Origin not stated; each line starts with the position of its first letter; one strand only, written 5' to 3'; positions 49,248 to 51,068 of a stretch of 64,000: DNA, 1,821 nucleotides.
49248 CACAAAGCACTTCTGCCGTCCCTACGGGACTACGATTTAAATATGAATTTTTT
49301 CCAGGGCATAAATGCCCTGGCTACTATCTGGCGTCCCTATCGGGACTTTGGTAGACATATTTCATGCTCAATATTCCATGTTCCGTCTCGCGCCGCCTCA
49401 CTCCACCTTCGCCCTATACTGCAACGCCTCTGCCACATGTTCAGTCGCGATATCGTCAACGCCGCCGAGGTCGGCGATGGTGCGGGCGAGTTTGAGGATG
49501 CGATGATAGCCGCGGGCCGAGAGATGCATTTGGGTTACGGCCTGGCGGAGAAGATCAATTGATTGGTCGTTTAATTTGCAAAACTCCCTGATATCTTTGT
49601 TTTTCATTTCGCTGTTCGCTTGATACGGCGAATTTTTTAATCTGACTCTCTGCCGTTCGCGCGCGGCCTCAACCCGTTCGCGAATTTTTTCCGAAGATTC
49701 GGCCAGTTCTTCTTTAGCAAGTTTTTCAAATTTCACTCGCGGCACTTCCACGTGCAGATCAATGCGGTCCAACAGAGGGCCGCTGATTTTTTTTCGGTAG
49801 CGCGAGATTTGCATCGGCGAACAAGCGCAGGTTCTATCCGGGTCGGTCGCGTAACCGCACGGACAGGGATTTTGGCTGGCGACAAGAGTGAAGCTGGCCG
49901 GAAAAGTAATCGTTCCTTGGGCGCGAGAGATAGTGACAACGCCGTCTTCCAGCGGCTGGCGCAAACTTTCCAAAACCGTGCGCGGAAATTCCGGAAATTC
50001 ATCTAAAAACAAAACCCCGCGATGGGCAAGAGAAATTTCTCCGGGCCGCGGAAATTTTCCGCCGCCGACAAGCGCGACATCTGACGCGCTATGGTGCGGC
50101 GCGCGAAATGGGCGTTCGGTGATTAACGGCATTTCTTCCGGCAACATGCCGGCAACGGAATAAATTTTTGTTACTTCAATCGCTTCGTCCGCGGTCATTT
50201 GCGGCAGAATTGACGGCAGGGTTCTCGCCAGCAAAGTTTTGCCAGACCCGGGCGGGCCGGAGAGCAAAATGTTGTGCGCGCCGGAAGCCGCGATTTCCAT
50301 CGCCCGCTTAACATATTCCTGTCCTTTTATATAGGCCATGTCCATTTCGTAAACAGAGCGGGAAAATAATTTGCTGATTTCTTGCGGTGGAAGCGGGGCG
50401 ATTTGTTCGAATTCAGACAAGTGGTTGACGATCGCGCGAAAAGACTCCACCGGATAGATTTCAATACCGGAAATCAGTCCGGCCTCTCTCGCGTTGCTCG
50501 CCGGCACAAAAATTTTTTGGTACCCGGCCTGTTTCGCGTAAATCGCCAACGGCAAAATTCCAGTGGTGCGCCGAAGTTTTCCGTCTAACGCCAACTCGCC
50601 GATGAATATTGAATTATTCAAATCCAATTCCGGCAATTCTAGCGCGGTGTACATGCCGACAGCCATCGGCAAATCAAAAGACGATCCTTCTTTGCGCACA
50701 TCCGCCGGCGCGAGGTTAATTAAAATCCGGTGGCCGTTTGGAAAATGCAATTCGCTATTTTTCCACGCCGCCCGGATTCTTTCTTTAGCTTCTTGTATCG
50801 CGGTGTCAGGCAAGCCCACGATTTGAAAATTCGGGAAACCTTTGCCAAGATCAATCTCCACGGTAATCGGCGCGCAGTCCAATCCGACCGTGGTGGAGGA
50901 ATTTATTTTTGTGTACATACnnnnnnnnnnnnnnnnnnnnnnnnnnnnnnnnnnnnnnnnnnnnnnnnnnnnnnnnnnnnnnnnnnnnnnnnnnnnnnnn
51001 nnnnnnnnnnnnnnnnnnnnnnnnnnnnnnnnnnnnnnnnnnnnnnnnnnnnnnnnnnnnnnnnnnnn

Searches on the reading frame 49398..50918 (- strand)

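Call 7: search_protein_families(library=pfam, proteins=[window:49398-50918:-], max_evalue=0.01)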
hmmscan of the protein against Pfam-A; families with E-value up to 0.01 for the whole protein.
window:49398-50918:- (506 aa): 14 families
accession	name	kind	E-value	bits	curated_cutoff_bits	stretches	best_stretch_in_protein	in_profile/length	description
PF01078.27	Mg_chelatase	-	1.1e-94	316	20.3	1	193-399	1-206/207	Magnesium chelatase, subunit ChlI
PF13541.12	ChlI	-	8.2e-43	145.6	27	1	20-142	1-121/121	Subunit ChlI of Mg-chelatase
PF13335.12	Mg_chelatase_C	-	3.6e-33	114.4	26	1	407-502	2-94/94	Magnesium chelatase, subunit ChlI C-terminal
PF07728.20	AAA_5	-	3.5e-08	34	22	1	216-353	1-125/139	AAA domain (dynein-related subfamily)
PF00493.29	MCM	-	9.6e-07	28.6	23.3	1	292-358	114-180/224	MCM P-loop domain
PF00158.32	Sigma54_activat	-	5e-06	26.7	20.2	1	204-328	12-122/168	Sigma-54 interaction domain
PF05496.18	RuvB_N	-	5.3e-05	23.5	27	0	199-236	11-55/159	Holliday junction DNA helicase RuvB P-loop domain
PF13191.12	AAA_16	-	6.1e-05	24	32.6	1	205-240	14-51/167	AAA ATPase domain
PF00004.35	AAA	-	0.00027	21.8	21.2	1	217-235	1-19/131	ATPase family associated with various cellular activities (AAA)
PF13401.12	AAA_22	-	0.0004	21.1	27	1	213-243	4-33/130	AAA domain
PF05362.19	Lon_C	-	0.00072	19.6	21.1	1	46-146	75-176/205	Lon protease (S16) C-terminal proteolytic domain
PF20720.3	nSTAND3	-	0.0024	18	27.2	1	204-234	8-37/155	Novel STAND NTPase 3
PF07724.20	AAA_2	-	0.0047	17.4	27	0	216-340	5-115/166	AAA domain (Cdc48 subfamily)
PF13086.12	AAA_11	-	0.009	16.3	27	0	204-242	7-42/257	AAA domain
